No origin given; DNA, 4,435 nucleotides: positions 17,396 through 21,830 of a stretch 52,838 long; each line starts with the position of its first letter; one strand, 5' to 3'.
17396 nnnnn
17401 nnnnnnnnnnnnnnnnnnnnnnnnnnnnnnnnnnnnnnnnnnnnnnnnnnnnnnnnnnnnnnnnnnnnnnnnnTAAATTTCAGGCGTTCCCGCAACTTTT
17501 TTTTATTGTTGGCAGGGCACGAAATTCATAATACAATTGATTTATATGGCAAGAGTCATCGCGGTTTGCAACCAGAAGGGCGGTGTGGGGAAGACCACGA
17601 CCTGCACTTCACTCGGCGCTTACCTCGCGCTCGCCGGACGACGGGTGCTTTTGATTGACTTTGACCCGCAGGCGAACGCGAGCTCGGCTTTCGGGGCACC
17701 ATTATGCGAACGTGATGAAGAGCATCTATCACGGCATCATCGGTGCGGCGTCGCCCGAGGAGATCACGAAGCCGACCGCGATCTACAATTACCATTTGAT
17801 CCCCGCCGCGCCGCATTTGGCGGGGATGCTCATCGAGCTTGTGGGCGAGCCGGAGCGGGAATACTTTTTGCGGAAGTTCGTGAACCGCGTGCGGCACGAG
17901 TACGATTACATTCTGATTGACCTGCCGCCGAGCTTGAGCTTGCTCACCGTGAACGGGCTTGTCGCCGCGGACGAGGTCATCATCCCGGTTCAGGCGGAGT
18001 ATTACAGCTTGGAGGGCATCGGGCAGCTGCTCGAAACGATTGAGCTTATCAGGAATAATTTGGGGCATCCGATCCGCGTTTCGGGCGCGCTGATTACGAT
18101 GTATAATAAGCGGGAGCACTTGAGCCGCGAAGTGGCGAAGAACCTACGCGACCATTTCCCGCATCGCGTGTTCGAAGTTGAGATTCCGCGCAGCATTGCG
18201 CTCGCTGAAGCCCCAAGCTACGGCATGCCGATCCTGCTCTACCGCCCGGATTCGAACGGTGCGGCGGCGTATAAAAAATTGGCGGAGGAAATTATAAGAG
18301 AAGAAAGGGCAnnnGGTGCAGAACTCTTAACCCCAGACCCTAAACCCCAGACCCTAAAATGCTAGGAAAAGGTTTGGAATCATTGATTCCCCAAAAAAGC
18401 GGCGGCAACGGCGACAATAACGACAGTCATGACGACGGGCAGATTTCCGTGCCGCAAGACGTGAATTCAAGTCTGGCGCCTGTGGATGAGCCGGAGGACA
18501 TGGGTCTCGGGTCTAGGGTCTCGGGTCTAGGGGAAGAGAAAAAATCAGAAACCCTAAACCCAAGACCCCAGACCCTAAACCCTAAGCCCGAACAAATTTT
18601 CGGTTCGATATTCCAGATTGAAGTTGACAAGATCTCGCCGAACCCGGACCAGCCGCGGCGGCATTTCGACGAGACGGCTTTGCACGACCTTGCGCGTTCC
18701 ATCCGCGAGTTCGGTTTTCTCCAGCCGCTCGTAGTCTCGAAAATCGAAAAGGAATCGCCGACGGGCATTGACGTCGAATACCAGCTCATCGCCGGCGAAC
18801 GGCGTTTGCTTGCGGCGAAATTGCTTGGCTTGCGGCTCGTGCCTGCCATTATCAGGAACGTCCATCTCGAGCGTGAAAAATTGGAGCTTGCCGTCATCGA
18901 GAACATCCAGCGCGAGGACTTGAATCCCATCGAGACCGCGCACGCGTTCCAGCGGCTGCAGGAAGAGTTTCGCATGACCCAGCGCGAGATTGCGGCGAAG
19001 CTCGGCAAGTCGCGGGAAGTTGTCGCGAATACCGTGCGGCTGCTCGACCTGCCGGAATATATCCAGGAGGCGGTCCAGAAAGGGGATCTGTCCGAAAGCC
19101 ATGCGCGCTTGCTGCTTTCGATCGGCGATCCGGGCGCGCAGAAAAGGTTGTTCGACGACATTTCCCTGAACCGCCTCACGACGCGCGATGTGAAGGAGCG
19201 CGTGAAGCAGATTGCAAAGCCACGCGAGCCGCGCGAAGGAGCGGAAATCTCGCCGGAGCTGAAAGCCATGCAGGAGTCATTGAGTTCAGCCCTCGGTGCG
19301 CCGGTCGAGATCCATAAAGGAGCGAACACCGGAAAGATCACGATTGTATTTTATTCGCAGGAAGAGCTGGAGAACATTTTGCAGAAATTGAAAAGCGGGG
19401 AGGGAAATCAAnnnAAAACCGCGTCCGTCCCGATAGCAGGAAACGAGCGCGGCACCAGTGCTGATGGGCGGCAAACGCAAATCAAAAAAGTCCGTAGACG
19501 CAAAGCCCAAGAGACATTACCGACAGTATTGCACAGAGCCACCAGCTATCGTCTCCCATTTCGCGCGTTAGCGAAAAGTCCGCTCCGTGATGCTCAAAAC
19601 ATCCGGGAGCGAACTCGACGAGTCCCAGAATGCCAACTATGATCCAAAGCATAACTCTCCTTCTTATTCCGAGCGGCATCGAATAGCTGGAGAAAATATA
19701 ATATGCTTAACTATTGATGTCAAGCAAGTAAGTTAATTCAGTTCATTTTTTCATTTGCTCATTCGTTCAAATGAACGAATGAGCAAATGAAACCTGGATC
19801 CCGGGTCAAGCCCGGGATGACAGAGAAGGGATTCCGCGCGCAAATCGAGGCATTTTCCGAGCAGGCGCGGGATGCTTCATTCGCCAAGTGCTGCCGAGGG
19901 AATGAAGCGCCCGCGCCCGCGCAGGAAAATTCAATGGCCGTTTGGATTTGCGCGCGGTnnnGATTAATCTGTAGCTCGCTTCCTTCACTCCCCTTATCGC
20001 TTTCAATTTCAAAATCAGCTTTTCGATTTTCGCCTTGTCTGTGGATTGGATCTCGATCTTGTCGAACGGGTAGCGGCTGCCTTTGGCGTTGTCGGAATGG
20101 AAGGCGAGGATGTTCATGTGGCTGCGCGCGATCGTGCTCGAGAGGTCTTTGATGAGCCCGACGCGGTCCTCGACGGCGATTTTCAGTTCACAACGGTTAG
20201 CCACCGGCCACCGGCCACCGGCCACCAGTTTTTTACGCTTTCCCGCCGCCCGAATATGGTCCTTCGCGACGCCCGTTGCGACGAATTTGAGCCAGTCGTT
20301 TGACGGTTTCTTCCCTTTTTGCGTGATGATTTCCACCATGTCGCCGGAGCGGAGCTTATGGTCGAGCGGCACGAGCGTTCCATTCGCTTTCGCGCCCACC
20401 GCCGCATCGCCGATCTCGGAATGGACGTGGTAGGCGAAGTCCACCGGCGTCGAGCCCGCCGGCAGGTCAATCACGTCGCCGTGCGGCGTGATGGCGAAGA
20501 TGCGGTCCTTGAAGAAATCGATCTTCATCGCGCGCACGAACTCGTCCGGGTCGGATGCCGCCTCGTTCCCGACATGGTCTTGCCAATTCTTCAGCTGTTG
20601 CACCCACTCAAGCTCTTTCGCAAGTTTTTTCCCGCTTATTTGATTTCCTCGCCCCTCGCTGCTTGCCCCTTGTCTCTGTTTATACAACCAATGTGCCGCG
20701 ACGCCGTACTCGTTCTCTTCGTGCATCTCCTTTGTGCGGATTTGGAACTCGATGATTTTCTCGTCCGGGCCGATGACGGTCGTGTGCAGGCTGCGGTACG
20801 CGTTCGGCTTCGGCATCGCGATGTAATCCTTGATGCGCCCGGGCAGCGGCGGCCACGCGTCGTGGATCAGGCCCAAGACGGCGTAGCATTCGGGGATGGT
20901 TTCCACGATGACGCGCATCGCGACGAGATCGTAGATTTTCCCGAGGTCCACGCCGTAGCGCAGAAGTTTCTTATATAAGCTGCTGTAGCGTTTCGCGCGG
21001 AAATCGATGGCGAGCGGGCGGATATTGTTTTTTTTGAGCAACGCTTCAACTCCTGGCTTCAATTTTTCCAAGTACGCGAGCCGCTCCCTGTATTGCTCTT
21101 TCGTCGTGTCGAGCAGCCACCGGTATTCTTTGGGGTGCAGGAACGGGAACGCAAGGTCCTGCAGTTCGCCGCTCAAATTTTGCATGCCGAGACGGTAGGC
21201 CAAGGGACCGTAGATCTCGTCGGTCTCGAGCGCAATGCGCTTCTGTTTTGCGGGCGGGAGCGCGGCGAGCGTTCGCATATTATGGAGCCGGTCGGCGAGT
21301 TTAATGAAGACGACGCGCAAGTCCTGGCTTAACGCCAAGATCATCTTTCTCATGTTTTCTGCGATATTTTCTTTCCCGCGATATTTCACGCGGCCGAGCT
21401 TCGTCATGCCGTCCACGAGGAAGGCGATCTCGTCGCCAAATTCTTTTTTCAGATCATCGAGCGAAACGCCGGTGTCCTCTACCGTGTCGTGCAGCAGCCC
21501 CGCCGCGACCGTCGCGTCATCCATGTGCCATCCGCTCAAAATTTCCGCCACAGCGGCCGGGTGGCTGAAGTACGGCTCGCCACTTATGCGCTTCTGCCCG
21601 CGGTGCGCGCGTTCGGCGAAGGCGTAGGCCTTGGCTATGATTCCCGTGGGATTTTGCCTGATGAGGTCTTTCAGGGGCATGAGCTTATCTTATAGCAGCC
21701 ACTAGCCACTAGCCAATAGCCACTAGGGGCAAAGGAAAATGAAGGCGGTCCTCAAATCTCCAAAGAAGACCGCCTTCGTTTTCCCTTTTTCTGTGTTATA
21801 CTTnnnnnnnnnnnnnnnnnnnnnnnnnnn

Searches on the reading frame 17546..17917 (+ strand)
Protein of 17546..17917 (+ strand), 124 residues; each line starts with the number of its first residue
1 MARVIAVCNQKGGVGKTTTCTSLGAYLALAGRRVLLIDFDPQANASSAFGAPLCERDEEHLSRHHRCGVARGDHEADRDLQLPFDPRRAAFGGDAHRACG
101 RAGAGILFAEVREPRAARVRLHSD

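Call 20: search_protein_families(library=pfam, proteins=[window:17546-17917:+], max_evalue=0.01)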
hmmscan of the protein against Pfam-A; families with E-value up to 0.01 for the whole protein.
window:17546-17917:+ (124 aa): 11 families
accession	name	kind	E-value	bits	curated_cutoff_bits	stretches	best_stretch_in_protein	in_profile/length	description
PF13614.12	AAA_31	-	1.1e-19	71.5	27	1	3-54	2-53/177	AAA domain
PF01656.29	CbiA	-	4.4e-18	65.9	25.4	1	5-50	1-46/125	CobQ/CobB/MinD/ParA nucleotide binding domain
PF02374.21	ArsA_ATPase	-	4.5e-08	33.1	24.3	1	9-51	7-49/305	Anion-transporting ATPase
PF10609.15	ParA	-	2.2e-06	27.7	27.1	1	2-40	3-41/246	NUBPL iron-transfer P-loop NTPase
PF00142.24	Fer4_NifH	-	1.7e-05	24.9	25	1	10-47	7-44/271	4Fe-4S iron sulfur cluster binding proteins, NifH/frxC family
PF09140.17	MipZ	-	2.8e-05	24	20.7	1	3-46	1-44/262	ATPase MipZ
PF06564.18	CBP_BcsQ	-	0.0001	22.4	21.3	1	5-54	4-53/234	Cellulose biosynthesis protein BcsQ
PF07015.17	VirC1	-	0.00019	21.3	24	1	4-41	3-40/231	VirC1 protein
PF16575.11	CLP1_P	-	0.00032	21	26.6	1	13-44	4-35/188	mRNA cleavage and polyadenylation factor CLP1 P-loop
PF03029.23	ATP_bind_1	-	0.0021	18.4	27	1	13-44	6-37/240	Conserved hypothetical ATP binding protein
PF00448.28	SRP54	-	0.0041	17.2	22.7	1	13-40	11-38/196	SRP54-type protein, GTPase domain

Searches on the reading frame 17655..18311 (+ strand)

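Call 20: search_protein_families(library=pfam, proteins=[window:17655-18311:+], max_evalue=0.01)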
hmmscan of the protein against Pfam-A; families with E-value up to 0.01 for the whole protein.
window:17655-18311:+ (219 aa): 6 families
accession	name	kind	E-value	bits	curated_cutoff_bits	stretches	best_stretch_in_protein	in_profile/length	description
PF13614.12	AAA_31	-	6.8e-33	114.5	27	1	17-137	52-172/177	AAA domain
PF01656.29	CbiA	-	7.3e-08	32.9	25.4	1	80-193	25-125/125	CobQ/CobB/MinD/ParA nucleotide binding domain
PF06564.18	CBP_BcsQ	-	8.3e-08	32.5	21.3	1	72-211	105-231/234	Cellulose biosynthesis protein BcsQ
PF10609.15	ParA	-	0.0021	17.9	27.1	1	69-213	97-245/246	NUBPL iron-transfer P-loop NTPase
PF00142.24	Fer4_NifH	-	0.0026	17.7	25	1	104-217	140-248/271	4Fe-4S iron sulfur cluster binding proteins, NifH/frxC family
PF09140.17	MipZ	-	0.0042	16.9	20.7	1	69-125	84-142/262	ATPase MipZ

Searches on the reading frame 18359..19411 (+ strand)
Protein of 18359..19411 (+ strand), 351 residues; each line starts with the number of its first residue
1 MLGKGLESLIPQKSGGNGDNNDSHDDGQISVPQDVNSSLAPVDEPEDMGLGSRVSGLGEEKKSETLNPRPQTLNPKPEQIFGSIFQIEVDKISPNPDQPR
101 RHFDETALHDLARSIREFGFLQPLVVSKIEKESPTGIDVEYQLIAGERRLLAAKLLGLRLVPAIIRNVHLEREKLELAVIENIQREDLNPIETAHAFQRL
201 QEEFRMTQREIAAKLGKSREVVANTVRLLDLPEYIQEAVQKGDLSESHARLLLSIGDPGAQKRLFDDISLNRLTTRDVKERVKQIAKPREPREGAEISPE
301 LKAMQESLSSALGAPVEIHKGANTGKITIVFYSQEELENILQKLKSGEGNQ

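Call 20: search_protein_families(library=pfam, proteins=[window:18359-19411:+], max_evalue=0.01)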
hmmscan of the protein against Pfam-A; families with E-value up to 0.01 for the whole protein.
window:18359-19411:+ (351 aa): 4 families
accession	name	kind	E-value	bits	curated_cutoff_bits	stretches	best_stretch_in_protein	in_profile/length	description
PF17762.8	HTH_ParB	-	9.6e-33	112.8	22.6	1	186-286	1-101/102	ParB HTH domain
PF02195.25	ParB_N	-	2.4e-27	95.2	26.3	1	84-184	3-95/95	ParB N-terminal domain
PF23552.2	ParB_C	-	1e-11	44.5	23.8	1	298-345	2-50/50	ParB dimerisation domain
PF08535.16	KorB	-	0.00012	22.4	22.3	1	206-242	4-40/89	KorB domain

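Call 93: find_encoding_contigs(protein=window:18359-19411:+, flank=6000, max_places=8)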
Protein window:18359-19411:+ (351 aa): no gene with exactly this product is on record in the collection.

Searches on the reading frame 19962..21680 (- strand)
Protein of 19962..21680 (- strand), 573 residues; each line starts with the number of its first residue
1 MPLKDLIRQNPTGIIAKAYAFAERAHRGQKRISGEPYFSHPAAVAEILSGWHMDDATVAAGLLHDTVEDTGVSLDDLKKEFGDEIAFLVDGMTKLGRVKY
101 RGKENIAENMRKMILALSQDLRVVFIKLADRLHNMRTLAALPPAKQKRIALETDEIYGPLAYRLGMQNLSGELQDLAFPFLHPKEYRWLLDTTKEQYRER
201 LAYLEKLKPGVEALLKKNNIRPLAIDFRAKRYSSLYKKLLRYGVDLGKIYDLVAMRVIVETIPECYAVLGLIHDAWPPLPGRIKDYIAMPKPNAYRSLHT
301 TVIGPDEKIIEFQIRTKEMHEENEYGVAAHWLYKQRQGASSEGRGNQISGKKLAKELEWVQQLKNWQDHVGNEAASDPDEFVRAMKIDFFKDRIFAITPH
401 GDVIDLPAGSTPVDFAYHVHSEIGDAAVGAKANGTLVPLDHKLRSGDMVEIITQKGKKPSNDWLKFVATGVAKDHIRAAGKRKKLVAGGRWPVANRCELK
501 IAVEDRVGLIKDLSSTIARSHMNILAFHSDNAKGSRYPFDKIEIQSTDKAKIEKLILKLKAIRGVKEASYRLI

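Call 20: search_protein_families(library=pfam, proteins=[window:19962-21680:-], max_evalue=0.01)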
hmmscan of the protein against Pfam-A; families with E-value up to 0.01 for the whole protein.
window:19962-21680:- (573 aa): 6 families
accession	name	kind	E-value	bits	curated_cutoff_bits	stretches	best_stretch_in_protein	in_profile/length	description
PF13328.12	HD_4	-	2.6e-49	167.4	27.2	1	18-166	1-155/156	HD domain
PF04607.23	RelA_SpoT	-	1.3e-36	125.7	27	1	228-337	2-112/113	Region found in RelA / SpoT proteins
PF02824.27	TGS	-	9.3e-23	80.5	22.2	1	395-453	2-60/60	TGS domain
PF01966.28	HD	-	7.8e-12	46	22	1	37-135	1-116/116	HD domain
PF13291.12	ACT_4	-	1.1e-06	29.7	27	1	498-568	8-78/80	ACT domain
PF01842.31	ACT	-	0.0026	18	27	1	499-534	3-38/66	ACT domain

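Call 94: find_encoding_contigs(protein=window:19962-21680:-, flank=8000, max_places=8)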
Protein window:19962-21680:- (573 aa): no gene with exactly this product is on record in the collection.
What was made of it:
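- Tried and rejected: Exact-protein look-ups for the window's ParB and RelA were not on record (calls 93, 94).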

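Call 95: find_homologous_proteins(query=window:19962-21680:-, max_evalue=1e-100)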
Query window:19962-21680:- (573 aa): 7981 proteins with E <= 1e-100 among 8000 candidates; the best 120 are listed.
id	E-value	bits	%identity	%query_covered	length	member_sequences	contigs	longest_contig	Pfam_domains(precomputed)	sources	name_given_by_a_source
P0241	0.0e+0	1300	100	100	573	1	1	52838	PF04607.24,PF13328.13,PF02824.28,PF01966.29,PF13291.13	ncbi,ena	-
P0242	0.0e+0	1085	81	100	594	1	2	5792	PF04607.24,PF13328.13,PF02824.28,PF01966.29,PF13291.13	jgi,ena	-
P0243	0.0e+0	1084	81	100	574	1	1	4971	PF04607.24,PF13328.13,PF02824.28,PF01966.29,PF13291.13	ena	-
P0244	0.0e+0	1068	84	82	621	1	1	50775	PF04607.24,PF13328.13,PF02824.28,PF01966.29,PF13291.13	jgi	jgi:GTP diphosphokinase / guanosine-3',5'-bis(diphosphate) 3'-diphosphatase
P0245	0.0e+0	1037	76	100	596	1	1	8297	PF04607.24,PF13328.13,PF02824.28,PF01966.29,PF13291.13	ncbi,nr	ncbi:MAG: RelA/SpoT family protein [Patescibacteria group bacterium]|nr:RelA/SpoT family protein [Pa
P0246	2.6e-287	972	75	100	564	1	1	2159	PF04607.24,PF13328.13,PF02824.28,PF01966.29,PF13291.13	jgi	jgi:GTP pyrophosphokinase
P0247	2.5e-284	962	73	100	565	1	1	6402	PF04607.24,PF13328.13,PF02824.28,PF01966.29,PF13291.13,PF01842.32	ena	-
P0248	7.3e-284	961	73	100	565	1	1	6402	PF04607.24,PF13328.13,PF02824.28,PF01966.29,PF13291.13,PF01842.32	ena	-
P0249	3.2e-283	959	73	100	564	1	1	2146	PF04607.24,PF13328.13,PF02824.28,PF01966.29,PF13291.13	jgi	-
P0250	1.9e-280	949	72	100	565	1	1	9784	PF04607.24,PF13328.13,PF02824.28,PF01966.29,PF13291.13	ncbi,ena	-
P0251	8.1e-280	947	71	100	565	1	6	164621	PF04607.24,PF13328.13,PF02824.28,PF01966.29,PF22629.3,PF13291.13,PF01842.32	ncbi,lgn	-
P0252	3.7e-279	945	71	100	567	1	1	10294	PF04607.24,PF13328.13,PF02824.28,PF01966.29,PF13291.13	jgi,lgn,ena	-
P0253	2.5e-276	936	71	100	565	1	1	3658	PF04607.24,PF13328.13,PF02824.28,PF01966.29,PF13291.13,PF01842.32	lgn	-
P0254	7.5e-276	934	71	100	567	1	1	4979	PF04607.24,PF13328.13,PF02824.28,PF01966.29,PF13291.13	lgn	-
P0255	1.5e-275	933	70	100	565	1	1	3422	PF04607.24,PF13328.13,PF02824.28,PF01966.29,PF13291.13,PF01842.32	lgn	-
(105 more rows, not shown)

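Call 96: find_encoding_contigs(protein=P0244, flank=9000, max_places=3)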
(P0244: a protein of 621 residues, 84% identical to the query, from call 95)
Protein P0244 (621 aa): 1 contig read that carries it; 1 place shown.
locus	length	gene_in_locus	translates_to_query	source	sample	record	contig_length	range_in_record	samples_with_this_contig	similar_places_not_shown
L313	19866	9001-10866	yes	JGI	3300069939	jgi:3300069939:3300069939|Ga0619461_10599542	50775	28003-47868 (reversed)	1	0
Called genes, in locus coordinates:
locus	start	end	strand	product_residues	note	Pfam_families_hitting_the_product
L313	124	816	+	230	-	PF00702:Hydrolase, PF12710:HAD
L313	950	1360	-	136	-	PF11969:DcpS_C, PF01230:HIT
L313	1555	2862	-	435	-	PF13393:tRNA-synt_His, PF00587:tRNA-synt_2b, PF03129:HGTP_anticodon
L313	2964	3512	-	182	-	PF10502:Peptidase_S26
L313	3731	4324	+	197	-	PF01195:Pept_tRNA_hydro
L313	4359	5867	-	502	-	-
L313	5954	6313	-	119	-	-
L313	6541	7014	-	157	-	PF00254:FKBP_C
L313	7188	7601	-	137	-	PF01588:tRNA_bind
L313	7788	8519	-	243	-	-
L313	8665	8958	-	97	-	PF07866:DUF1653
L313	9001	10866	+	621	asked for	PF13328:HD_4, PF01966:HD, PF13328:HD_4, PF04607:RelA_SpoT, PF02824:TGS, PF13291:ACT_4 (weak)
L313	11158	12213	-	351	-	PF02195:ParB_N, PF17762:HTH_ParB, PF23552:ParB_C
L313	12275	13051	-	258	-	PF00142:Fer4_NifH (weak), PF01656:CbiA, PF02374:ArsA_ATPase, PF06564:CBP_BcsQ, PF09140:MipZ (faint), PF10609:ParA, PF13614:AAA_31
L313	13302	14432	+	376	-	PF00814:TsaD, PF22521:HypF_C_2 (weak)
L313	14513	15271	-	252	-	PF07963:N_methyl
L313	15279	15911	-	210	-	-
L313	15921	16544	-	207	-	PF07963:N_methyl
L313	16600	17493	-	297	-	PF06750:A24_N_bact, PF01478:Peptidase_A24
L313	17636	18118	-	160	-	PF07963:N_methyl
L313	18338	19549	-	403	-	PF28597:T2SSF_N (weak), PF00482:T2SSF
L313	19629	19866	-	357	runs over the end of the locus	PF00437:T2SSE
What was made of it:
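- Relative L313 has neither the DGR nor the element (call 96).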

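Call 97: find_encoding_contigs(protein=P0245, flank=9000, max_places=3)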
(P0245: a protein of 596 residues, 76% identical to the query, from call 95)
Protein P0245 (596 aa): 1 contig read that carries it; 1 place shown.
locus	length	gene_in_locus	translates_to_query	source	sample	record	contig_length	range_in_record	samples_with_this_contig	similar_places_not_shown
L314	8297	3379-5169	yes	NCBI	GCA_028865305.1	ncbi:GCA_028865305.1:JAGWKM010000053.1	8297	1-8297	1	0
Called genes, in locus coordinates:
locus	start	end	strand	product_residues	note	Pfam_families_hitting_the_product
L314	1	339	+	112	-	?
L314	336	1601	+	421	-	PF04851:ResIII, PF00270:DEAD, PF00271:Helicase_C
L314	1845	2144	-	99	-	-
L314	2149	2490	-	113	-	-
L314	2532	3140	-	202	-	PF04140:ICMT, PF04191:PEMT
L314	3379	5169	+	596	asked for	PF13328:HD_4, PF01966:HD, PF04607:RelA_SpoT, PF02824:TGS, PF13291:ACT_4 (weak)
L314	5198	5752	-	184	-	PF01765:RRF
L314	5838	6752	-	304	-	PF13177:DNA_pol3_delta2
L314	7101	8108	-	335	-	PF06723:MreB_Mbl, PF00012:HSP70, PF14450:FtsA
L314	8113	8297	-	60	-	?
